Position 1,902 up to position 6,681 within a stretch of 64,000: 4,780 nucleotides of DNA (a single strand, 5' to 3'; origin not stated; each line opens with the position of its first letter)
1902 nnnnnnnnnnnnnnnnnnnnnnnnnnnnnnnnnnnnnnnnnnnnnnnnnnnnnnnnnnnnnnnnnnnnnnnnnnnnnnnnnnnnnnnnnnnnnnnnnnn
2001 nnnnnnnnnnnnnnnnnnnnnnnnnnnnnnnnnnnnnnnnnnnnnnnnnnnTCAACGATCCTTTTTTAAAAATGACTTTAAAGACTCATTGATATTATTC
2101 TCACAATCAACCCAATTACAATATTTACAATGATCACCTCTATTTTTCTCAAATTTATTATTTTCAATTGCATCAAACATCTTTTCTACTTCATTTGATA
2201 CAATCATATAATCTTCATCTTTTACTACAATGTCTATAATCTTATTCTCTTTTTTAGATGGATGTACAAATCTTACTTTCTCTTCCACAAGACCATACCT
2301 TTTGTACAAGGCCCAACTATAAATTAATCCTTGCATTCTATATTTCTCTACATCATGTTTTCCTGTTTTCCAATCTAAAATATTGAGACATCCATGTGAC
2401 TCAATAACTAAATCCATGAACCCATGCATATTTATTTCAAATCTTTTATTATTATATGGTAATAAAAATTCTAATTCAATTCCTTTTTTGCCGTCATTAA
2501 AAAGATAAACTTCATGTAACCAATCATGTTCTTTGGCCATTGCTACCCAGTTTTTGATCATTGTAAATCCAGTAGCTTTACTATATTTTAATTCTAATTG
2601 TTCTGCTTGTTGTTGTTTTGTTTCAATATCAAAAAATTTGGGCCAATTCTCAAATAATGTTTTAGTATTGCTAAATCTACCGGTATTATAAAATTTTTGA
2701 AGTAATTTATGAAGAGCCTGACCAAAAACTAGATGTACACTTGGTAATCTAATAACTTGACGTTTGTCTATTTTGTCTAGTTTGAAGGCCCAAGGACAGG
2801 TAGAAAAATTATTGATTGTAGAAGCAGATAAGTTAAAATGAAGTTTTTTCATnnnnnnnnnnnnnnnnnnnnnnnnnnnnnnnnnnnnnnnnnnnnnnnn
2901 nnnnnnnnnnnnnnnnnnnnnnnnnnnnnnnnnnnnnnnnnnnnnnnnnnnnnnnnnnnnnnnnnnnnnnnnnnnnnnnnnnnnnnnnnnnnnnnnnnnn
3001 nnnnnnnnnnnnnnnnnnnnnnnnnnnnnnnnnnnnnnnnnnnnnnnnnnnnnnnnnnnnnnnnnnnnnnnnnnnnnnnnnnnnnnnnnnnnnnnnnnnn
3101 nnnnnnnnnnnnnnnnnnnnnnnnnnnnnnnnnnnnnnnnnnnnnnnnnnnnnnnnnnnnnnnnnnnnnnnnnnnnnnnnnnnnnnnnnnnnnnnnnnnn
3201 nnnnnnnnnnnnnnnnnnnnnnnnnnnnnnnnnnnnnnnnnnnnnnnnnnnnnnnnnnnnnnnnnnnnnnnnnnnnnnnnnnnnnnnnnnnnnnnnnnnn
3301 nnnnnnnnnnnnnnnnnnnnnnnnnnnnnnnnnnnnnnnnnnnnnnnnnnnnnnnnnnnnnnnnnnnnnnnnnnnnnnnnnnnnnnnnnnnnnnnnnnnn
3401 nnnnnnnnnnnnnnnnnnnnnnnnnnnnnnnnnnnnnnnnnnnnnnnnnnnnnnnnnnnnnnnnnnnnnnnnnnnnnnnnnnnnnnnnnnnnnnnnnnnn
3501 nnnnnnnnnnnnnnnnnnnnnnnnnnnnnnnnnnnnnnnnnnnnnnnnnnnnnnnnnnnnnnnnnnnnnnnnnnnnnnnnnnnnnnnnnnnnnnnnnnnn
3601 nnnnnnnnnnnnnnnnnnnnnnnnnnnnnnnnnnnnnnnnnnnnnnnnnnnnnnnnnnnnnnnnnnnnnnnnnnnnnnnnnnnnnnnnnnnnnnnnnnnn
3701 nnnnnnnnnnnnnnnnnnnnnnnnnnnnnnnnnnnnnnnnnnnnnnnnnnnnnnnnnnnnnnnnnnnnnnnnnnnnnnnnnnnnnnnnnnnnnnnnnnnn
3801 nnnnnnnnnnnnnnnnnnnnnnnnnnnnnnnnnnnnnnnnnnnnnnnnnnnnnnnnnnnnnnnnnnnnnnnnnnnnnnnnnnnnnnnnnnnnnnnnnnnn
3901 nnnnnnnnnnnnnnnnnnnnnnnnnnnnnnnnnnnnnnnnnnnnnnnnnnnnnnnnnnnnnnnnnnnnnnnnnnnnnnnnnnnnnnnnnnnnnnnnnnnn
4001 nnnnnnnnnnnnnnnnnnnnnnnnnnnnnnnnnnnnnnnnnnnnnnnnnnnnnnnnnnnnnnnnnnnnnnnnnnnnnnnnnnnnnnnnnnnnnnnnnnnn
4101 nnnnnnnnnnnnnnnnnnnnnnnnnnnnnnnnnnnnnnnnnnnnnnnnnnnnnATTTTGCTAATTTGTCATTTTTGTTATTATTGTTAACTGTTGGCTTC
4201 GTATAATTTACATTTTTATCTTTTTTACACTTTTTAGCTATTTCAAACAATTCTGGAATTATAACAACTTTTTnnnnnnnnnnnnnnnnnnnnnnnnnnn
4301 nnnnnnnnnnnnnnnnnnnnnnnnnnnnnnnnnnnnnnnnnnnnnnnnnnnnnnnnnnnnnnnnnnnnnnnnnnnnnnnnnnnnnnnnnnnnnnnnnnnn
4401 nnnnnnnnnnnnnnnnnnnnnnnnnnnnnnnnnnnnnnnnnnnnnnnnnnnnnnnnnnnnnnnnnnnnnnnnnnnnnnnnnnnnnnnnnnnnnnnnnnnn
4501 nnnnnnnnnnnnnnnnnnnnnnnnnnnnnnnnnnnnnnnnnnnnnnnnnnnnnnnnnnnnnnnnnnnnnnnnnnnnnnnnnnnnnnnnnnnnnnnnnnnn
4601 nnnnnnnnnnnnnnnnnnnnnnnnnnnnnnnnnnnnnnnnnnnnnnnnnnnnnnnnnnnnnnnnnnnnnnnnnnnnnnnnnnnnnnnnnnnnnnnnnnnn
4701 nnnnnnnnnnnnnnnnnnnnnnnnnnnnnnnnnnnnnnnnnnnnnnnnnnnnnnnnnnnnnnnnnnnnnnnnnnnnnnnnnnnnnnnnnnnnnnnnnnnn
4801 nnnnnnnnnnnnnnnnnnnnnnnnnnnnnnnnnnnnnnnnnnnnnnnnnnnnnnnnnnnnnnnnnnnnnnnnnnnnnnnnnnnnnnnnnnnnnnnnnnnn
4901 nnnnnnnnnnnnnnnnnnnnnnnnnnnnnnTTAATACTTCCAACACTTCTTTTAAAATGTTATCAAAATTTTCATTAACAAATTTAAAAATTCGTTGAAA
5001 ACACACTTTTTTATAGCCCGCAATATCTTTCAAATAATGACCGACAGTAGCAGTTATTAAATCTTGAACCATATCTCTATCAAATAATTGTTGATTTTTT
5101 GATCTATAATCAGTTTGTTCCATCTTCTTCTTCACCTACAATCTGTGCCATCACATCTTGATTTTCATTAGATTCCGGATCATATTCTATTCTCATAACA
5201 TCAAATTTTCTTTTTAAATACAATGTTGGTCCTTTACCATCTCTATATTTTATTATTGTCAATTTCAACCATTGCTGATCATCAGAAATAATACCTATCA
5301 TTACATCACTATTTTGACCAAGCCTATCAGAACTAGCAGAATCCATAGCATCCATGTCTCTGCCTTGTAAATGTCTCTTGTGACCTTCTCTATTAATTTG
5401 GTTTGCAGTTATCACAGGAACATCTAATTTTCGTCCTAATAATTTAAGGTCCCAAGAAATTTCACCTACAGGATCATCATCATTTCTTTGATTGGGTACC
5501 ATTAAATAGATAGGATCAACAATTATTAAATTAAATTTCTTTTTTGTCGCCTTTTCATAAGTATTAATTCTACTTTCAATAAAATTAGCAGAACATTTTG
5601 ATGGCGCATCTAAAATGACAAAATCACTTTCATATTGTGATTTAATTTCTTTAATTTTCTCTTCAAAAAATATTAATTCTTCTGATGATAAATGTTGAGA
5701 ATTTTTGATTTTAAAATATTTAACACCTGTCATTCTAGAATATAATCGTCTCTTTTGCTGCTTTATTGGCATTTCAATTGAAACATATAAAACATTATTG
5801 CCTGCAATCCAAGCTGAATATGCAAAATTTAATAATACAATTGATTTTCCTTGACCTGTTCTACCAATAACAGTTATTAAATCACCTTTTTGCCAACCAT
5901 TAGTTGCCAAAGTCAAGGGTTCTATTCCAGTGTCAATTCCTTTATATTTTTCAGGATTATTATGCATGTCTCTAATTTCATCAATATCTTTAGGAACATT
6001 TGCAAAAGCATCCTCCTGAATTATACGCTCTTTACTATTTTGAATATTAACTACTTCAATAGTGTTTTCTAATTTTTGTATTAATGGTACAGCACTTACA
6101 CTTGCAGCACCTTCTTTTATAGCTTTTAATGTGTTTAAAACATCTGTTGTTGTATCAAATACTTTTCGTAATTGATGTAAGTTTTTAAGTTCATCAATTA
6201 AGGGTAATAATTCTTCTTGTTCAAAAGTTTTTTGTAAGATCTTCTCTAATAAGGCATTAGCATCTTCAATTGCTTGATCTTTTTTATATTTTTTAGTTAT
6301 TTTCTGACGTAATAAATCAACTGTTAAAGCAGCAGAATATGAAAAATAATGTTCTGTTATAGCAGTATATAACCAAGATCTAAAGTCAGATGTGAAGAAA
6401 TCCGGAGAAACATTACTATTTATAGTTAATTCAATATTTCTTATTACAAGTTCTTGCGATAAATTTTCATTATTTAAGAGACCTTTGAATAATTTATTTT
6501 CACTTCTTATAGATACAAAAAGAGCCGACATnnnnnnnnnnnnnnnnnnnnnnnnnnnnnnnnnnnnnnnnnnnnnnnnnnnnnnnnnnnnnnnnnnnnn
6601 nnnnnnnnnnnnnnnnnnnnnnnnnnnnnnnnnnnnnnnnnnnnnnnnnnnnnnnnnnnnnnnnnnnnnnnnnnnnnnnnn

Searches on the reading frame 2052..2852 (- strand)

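Call 8: search_protein_families(library=phrogs, proteins=[window:2052-2852:-], max_evalue=0.001)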
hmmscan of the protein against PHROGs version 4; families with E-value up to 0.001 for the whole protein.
window:2052-2852:- (266 aa): 6 families
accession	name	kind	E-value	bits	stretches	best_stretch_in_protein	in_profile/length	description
phrog_69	-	DNA, RNA and nucleotide metabolism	2.5e-28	100.4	1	3-245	85-317/501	exonuclease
phrog_1218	-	DNA, RNA and nucleotide metabolism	3.2e-16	60.5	1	8-193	10-198/364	exonuclease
phrog_1870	-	DNA, RNA and nucleotide metabolism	2.4e-09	37.9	1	86-250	117-284/313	exonuclease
phrog_298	-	DNA, RNA and nucleotide metabolism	5.3e-08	33.5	1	144-226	168-256/293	exonuclease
phrog_1227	-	DNA, RNA and nucleotide metabolism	0.00013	22.3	0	8-246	19-252/268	exonuclease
phrog_1706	-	DNA, RNA and nucleotide metabolism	0.00051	20.6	1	121-248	100-239/293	CRISPR/Cas system associated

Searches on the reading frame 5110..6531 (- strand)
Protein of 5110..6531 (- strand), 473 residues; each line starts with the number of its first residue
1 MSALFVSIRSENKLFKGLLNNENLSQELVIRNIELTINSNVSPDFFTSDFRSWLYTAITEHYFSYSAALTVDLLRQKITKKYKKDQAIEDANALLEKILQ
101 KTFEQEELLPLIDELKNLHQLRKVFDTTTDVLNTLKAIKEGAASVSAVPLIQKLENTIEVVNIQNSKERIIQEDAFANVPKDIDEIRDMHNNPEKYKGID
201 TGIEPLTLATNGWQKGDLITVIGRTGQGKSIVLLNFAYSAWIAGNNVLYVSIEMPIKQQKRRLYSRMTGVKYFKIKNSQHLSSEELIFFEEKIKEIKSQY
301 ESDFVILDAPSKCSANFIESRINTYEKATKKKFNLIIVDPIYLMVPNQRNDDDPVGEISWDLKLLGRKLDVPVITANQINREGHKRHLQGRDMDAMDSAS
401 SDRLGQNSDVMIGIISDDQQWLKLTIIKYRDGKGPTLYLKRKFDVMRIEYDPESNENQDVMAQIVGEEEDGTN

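Call 8: search_protein_families(library=phrogs, proteins=[window:5110-6531:-], max_evalue=0.001)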
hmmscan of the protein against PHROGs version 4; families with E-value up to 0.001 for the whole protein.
window:5110-6531:- (473 aa): 5 families
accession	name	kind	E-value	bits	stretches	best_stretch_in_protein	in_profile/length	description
phrog_19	-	DNA, RNA and nucleotide metabolism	2.3e-65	222.7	1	8-458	161-588/621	DnaB-like replicative helicase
phrog_239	-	DNA, RNA and nucleotide metabolism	8.9e-24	85.4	1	185-454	325-602/801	DNA primase/helicase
phrog_243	-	DNA, RNA and nucleotide metabolism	3e-22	79.9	1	203-450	22-267/273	DnaB-like replicative helicase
phrog_11530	-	unknown function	9.4e-08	33.1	1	313-415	14-114/184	-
phrog_6891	-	other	0.00045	20.9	0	219-315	45-135/310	ATPase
